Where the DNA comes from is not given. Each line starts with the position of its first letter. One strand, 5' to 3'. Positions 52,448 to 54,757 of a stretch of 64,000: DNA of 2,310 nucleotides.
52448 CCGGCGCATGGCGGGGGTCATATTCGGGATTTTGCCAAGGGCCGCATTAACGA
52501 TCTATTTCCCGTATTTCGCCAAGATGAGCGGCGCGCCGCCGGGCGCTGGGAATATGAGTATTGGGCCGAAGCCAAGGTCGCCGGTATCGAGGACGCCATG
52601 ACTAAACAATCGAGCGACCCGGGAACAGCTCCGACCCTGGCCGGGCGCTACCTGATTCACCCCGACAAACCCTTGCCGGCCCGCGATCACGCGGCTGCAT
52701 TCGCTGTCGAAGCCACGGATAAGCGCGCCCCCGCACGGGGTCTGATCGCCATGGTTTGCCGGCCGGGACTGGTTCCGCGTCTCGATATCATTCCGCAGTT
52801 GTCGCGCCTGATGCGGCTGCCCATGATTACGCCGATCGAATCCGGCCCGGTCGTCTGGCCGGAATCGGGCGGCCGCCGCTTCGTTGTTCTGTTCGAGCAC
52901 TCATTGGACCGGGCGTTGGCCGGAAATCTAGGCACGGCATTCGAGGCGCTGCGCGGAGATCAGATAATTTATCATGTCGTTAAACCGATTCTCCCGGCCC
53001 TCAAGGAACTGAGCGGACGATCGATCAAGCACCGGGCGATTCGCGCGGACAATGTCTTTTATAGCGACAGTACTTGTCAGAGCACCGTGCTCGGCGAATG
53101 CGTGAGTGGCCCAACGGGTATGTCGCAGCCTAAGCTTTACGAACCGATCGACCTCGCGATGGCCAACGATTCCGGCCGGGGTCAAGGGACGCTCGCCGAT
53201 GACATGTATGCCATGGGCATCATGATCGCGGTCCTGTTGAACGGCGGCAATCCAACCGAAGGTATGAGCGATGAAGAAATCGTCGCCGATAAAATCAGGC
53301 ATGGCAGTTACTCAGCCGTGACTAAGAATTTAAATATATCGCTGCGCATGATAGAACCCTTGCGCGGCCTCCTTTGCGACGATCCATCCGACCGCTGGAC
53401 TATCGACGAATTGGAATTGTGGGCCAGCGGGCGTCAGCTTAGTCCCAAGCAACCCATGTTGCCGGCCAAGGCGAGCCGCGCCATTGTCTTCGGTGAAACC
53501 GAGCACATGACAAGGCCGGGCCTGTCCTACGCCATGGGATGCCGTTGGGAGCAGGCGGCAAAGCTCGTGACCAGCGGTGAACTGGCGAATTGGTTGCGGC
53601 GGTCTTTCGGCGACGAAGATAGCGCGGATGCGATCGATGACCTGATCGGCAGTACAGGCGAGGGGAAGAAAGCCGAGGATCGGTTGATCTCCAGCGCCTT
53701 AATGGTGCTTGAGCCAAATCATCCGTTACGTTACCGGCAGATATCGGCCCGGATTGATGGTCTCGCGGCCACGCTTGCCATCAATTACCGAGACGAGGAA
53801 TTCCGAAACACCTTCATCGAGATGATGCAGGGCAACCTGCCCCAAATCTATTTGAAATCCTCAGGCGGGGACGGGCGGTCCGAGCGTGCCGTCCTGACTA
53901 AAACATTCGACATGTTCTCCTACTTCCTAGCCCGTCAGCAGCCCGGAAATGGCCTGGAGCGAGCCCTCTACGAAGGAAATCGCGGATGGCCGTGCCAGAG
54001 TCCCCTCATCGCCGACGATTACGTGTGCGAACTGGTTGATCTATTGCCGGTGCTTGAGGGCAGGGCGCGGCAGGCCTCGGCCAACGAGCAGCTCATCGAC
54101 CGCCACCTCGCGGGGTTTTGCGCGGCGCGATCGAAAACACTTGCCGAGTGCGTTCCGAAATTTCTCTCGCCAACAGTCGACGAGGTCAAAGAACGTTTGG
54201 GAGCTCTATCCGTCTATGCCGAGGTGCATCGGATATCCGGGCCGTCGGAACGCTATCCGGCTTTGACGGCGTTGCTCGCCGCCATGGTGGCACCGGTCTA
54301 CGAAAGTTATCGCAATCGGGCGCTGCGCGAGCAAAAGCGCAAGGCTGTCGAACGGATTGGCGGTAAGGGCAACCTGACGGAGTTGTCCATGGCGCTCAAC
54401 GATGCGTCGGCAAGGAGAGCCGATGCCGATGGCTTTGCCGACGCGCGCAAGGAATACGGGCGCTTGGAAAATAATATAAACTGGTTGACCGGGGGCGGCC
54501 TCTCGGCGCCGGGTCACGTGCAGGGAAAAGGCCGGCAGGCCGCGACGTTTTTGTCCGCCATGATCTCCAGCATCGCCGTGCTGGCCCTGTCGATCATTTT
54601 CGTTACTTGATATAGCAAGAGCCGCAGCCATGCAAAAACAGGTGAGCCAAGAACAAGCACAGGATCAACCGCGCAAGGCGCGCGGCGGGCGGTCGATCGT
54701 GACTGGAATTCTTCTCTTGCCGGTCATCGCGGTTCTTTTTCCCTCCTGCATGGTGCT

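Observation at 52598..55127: Tail-anchored degenerate Hanks-type kinase-like protein coupled to a small 4-TM protein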

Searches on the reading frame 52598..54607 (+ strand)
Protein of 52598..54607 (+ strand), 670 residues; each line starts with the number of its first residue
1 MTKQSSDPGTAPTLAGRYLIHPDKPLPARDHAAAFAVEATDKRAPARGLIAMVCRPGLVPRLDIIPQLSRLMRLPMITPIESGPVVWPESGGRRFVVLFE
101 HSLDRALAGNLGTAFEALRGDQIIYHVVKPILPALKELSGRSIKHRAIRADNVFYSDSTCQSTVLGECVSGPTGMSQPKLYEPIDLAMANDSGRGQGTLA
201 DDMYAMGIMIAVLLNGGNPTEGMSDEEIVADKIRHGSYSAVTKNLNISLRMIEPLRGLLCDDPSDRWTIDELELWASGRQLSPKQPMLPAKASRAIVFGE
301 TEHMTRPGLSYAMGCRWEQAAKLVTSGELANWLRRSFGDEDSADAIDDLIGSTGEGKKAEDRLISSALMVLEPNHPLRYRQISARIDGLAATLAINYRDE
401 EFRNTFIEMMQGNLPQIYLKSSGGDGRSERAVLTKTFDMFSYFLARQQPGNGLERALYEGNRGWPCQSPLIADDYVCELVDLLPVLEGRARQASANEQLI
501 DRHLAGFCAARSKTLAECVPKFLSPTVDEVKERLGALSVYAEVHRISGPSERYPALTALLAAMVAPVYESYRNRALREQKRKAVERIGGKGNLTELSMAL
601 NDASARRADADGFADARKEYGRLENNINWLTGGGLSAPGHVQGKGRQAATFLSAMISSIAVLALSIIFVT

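Call 3: search_protein_families(library=pfam, proteins=[window:52598-54607:+], max_evalue=1)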
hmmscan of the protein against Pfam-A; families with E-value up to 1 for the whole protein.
window:52598-54607:+ (670 aa): 1 family
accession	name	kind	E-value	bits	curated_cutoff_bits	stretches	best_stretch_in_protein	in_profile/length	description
PF00069.31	Pkinase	-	3.6e-06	27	31.7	1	200-272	177-257/263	Protein kinase domain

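Call 4: search_protein_families(library=ncbifam, proteins=[window:52598-54607:+], max_evalue=1)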
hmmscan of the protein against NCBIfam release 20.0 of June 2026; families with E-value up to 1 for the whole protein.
window:52598-54607:+ (670 aa): 2 families
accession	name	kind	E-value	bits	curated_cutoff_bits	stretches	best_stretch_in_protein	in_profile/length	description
NF047741.1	antiphage_MADS6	equivalog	2.7e-05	22.9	460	1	90-271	268-452/612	methylation-associated defense system protein kinase MAD6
NF038150.1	lanthi_synth_IV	equivalog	0.00011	20.6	650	1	196-282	372-459/851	class IV lanthionine synthetase LanL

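Call 6: find_homologous_proteins(query=window:52598-54607:+)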
Query window:52598-54607:+ (670 aa): 310 proteins with E <= 0.001 among 8000 candidates; the best 120 are listed.
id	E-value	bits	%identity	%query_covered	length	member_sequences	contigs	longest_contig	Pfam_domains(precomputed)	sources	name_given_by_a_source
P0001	0.0e+0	1513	100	100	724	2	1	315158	PF00069.32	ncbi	-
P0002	0.0e+0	1150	75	100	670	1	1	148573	PF00069.32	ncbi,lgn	-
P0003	0.0e+0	1142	74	100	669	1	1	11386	PF00069.32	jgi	-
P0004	0.0e+0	1142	74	100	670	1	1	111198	-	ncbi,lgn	-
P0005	0.0e+0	1120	73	100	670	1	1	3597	PF00069.32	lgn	-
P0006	2.4e-273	927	62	100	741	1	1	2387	-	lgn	-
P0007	4.3e-270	916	61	100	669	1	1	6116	-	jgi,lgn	-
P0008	6.7e-270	915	60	100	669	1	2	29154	-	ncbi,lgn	-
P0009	1.2e-269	914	61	99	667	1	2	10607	PF00069.32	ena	-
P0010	2.0e-249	848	56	100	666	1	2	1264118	PF00069.32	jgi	jgi:hypothetical protein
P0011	2.4e-249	847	56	100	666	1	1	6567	-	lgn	-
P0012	4.3e-249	847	57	100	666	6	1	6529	-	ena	-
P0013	8.2e-247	839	57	100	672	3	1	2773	-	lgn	-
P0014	1.5e-237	808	54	99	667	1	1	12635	-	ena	-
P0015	6.3e-230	783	54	100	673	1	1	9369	-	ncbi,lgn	ncbi:MAG: hypothetical protein ACE5GS_15455 [Kiloniellaceae bacterium]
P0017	3.0e-217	741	50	99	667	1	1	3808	PF00069.32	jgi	-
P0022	1.2e-213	729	51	100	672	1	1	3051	PF00069.32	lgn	-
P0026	1.1e-210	720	49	97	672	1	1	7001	PF00069.32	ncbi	-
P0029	1.1e-208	713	50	98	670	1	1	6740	PF00069.32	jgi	jgi:hypothetical protein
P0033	6.3e-207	707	48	99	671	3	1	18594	PF00069.32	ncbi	-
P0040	5.7e-205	701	49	98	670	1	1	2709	PF00069.32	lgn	-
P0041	3.8e-204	698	47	98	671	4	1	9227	PF00069.32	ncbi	-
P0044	2.0e-203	696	48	99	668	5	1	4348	PF00069.32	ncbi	-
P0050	5.3e-202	691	47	100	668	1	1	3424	PF00069.32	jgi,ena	-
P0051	7.2e-202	691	48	99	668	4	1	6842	PF00069.32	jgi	-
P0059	1.4e-200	686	47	99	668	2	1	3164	PF00069.32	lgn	-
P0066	1.8e-198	679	47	99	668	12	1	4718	PF00069.32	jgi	-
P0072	7.3e-197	674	47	98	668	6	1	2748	PF00069.32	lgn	-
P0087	1.8e-189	650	46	99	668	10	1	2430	PF00069.32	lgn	-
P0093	1.1e-175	604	42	100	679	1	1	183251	-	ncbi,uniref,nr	ncbi:hypothetical protein HBA54_17880 [Pelagibius litoralis]|uniref:Protein kinase domain-containing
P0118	2.6e-164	567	52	72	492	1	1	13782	PF00069.32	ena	-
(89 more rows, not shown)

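Call 8: find_encoding_contigs(protein=P0093, flank=6000, max_places=3)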
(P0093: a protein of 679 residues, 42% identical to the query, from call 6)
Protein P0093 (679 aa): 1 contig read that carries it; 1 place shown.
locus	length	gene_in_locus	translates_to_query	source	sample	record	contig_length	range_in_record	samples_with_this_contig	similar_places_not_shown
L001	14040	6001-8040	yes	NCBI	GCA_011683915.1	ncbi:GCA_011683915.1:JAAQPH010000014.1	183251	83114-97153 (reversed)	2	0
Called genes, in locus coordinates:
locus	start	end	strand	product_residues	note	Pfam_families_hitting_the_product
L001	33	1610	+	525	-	PF00389:2-Hacid_dh, PF02826:2-Hacid_dh_C, PF19304:PGDH_inter, PF01842:ACT (weak)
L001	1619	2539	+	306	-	PF01839:FG-GAP (faint), PF13517:FG-GAP_3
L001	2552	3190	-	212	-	PF04403:PqiA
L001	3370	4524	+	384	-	PF13393:tRNA-synt_His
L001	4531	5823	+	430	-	PF00709:Adenylsucc_synt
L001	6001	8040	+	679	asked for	-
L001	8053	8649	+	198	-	-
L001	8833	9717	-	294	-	PF00140:Sigma70_r1_2 (weak), PF04542:Sigma70_r2, PF04545:Sigma70_r4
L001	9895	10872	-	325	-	PF01479:S4, PF00849:PseudoU_synth_2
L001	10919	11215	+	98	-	-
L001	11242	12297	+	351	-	PF01212:Beta_elim_lyase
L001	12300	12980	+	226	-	PF12535:Nudix_N, PF00293:NUDIX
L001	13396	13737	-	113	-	-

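Call 9: find_encoding_contigs(protein=P0010, flank=6000, max_places=3)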
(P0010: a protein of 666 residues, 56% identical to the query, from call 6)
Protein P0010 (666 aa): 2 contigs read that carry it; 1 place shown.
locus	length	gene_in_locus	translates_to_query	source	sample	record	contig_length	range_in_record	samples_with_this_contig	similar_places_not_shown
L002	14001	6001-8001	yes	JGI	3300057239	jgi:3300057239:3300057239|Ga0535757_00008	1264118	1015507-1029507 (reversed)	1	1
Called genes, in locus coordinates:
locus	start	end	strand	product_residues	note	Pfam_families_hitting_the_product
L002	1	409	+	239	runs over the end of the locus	PF01571:GCV_T (faint)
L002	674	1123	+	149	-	-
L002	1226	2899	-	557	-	PF17391:Urocanase_N, PF01175:Urocanase, PF17392:Urocanase_C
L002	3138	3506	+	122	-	-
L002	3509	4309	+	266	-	PF05013:FGase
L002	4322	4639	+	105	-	PF03992:ABM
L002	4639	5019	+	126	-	PF07883:Cupin_2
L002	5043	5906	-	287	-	PF01925:TauE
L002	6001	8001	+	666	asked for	PF00069:Pkinase (faint)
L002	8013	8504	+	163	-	-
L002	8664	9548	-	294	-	PF00140:Sigma70_r1_2, PF04542:Sigma70_r2, PF04545:Sigma70_r4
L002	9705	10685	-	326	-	PF01479:S4 (weak), PF00849:PseudoU_synth_2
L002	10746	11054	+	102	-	-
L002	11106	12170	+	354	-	PF01212:Beta_elim_lyase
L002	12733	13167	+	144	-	-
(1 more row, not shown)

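Call 15: find_related_loci(query=A1, collection=genome_contigs, flank=5000)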
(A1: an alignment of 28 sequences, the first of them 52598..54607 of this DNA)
Query A1 (670 aa) in genome_contigs; peptide patterns used: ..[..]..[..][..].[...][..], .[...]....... (x = any residue, [..] = any of these).
508 stretches matched a pattern; 486 encode a relative of the query (tblastn E <= 1e-3); the best 80 are kept; 80 distinct loci.
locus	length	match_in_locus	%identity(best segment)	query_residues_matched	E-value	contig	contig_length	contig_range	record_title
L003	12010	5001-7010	75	1-670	0e+0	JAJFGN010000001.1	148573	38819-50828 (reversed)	MAG: Kiloniellaceae bacterium isolate OFTM28 OFTM28_0, whole genome shotgun sequence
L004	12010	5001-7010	74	1-670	0e+0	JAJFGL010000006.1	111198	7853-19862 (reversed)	MAG: Kiloniellaceae bacterium isolate OFTM267 OFTM267_5, whole genome shotgun sequence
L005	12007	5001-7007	60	1-670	0e+0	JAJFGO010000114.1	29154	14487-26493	MAG: Kiloniellaceae bacterium isolate OFTM296 OFTM296_113, whole genome shotgun sequence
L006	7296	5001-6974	51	11-670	0e+0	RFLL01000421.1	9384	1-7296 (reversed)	MAG: Alphaproteobacteria bacterium isolate J153 k99_1552553, whole genome shotgun sequence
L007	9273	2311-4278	50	13-669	0e+0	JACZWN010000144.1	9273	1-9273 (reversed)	MAG: Proteobacteria bacterium isolate B20T1B11 B20T1B11_NODE1406, whole genome shotgun sequence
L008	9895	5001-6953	49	14-669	0e+0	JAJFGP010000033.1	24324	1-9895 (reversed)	MAG: Kiloniellaceae bacterium isolate OFTM340 OFTM340_32, whole genome shotgun sequence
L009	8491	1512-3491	48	6-669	0e+0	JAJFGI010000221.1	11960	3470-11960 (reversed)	MAG: Kiloniellaceae bacterium isolate OFTM104 OFTM104_220, whole genome shotgun sequence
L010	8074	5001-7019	54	1-670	0e+0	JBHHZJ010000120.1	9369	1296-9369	MAG: Kiloniellaceae bacterium isolate Maj_1_bin.32 NODE_3664_length_9369_cov_14.894138, whole genome shotgun sequence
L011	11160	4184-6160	50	13-669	0e+0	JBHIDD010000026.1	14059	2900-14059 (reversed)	MAG: Kiloniellaceae bacterium isolate Baj_3_bin.20 NODE_527_length_14059_cov_6.023922, whole genome shotgun sequence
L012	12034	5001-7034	42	1-669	2e-173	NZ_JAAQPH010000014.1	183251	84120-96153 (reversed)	Pelagibius litoralis strain DSM 21314 Scaffold14_1, whole genome shotgun sequence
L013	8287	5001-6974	41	14-669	2e-171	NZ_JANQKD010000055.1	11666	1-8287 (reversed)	MAG: Pelagibius sp. isolate PL25a_bin.145 k99_2183602, whole genome shotgun sequence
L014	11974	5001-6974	41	14-669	4e-170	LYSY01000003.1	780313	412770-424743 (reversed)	MAG: Rhodospirillales bacterium BBD 1991-14 Richardson_scaffold_7, whole genome shotgun sequence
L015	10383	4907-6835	43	13-651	7e-170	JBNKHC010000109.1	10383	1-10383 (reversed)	MAG: Kiloniellaceae bacterium isolate E1E2.bin.13.orig k141_1228940, whole genome shotgun sequence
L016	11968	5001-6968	42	14-666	5e-170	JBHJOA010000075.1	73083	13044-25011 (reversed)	MAG: Kiloniellaceae bacterium isolate al_S4C968 S4Ck119_122264, whole genome shotgun sequence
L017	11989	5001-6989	41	9-669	2e-169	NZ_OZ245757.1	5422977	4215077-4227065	MAG: Pelagibius sp. isolate 760ca8d6-3f45-411e-84d6-76e93a98b049 chromosome 1, complete sequence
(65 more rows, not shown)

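Call 20: search_solved_structures(query=A1, max_evalue=1, show_alignments=2)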
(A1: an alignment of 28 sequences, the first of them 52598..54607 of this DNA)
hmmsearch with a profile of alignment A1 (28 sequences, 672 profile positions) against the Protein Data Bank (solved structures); distinct sequences matched with E-value up to 1: 288 (the best 60 are shown).
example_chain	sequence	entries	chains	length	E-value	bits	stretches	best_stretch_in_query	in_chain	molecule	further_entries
3r1n_A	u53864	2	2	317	2.3e-10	42.5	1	93-309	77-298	MAP kinase-activated protein kinase 3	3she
3fhr_A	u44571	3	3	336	2.8e-10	42.2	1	93-309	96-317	MAP kinase-activated protein kinase 3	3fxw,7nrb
1tki_A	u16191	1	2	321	1.4e-07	33.3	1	97-274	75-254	TITIN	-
4jnw_A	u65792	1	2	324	1.4e-07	33.3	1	97-274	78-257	Titin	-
9qj2_A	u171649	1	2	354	1.9e-07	32.8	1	97-243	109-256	Chains: A,B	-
3ka0_A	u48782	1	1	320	2.3e-07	32.6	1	96-302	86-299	MAP kinase-activated protein kinase 2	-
6ygn_A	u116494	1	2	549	4.9e-07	31.5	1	97-274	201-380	Titin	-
6t8x_A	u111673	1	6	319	1.7e-06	29.7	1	96-289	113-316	MAP kinase-activated protein kinase 2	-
4tyh_A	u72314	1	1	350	1.8e-06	29.6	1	96-306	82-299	MAP kinase-activated protein kinase 2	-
2oza_A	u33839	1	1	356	1.9e-06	29.6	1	96-306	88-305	MAP kinase-activated protein kinase 2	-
2p3g_X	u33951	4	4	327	1.9e-06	29.6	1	96-304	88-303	MAP kinase-activated protein kinase 2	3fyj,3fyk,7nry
6tca_A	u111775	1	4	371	2e-06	29.5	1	96-306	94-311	MAP kinase-activated protein kinase 2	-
3r2b_A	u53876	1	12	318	2.2e-06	29.3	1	96-302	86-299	MAP kinase-activated protein kinase 2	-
3r2y_A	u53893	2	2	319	2.2e-06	29.3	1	96-302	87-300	MAP kinase-activated protein kinase 2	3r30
2pzy_A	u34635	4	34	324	2.3e-06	29.2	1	96-302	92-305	MAP kinase-activated protein kinase 2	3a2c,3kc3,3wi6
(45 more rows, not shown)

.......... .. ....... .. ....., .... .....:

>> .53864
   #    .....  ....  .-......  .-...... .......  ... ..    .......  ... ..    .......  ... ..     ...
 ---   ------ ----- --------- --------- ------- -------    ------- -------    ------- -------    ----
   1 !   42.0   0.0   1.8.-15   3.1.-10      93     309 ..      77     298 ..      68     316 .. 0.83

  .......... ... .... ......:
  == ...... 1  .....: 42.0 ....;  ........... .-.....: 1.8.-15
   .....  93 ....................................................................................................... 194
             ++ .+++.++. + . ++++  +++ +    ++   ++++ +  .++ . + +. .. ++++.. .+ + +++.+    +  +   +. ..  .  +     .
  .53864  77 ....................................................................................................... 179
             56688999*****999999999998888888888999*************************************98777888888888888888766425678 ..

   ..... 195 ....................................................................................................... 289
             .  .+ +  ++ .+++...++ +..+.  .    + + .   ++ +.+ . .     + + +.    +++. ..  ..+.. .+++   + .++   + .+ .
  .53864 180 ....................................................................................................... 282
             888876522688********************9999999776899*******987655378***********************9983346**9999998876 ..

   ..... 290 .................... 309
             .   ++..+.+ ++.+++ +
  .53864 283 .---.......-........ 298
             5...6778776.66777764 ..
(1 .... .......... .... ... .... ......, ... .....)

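Call 21: predict_structure(alignment_id=A1)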
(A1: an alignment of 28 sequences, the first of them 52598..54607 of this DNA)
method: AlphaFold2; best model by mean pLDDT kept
length: 670 residues; sequences in the alignment: 28
mean_pLDDT: 87.0   pTM: 0.81
mean pLDDT of the five models: 87.0, 84.6, 84.1, 81.2, 81.0
residues with pLDDT >= 90: 360; 70-90: 261; 50-70: 41; < 50: 8
segments of 3 or more residues with pLDDT < 50: 1-8
pLDDT, mean of each block of 10 residues (from residue 1): 40 90 88 88 89 87 91 92 88 90 75 85 95 95 92 89 91 87 92 90 95 92 91 91 85 92 90 90 74 91 92 92 93 94 93 82 92 89 92 92 95 90 65 91 90 93 89 88 90 76 94 92 80 90 90 91 87 88 89 90 83 87 84 70 65 69 76
secondary structure, 60 per line:
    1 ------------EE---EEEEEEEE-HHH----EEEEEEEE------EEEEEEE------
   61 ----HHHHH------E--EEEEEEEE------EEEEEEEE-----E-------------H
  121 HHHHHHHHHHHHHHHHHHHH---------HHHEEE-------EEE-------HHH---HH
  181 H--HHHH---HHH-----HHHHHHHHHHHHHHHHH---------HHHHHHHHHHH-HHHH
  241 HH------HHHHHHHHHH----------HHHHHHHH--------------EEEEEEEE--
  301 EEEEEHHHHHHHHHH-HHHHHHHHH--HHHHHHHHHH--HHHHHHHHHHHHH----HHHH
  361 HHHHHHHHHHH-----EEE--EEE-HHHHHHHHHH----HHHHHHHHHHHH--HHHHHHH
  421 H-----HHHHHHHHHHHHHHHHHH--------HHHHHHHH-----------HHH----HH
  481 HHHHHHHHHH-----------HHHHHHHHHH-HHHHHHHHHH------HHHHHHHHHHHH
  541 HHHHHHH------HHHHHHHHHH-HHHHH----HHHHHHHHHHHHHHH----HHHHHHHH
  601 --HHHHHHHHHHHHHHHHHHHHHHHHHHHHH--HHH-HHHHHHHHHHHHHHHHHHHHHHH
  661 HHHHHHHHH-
elements in order: E18-25 E34-41 E48-54 H65-69 E79-86 E93-100 H120-140 E153-155 E163-165 H184-187 H199-215 H225-235 H237-242 H249-258 H269-276 E291-298 E301-305 H306-315 H317-325 H328-337 H340-352 H357-371 E377-379 E382-384 H386-395 H400-411 H414-421 H427-444 H453-460 H479-490 H502-511 H513-522 H529-547 H554-563 H565-569 H574-588 H593-600 H603-631 H638-669
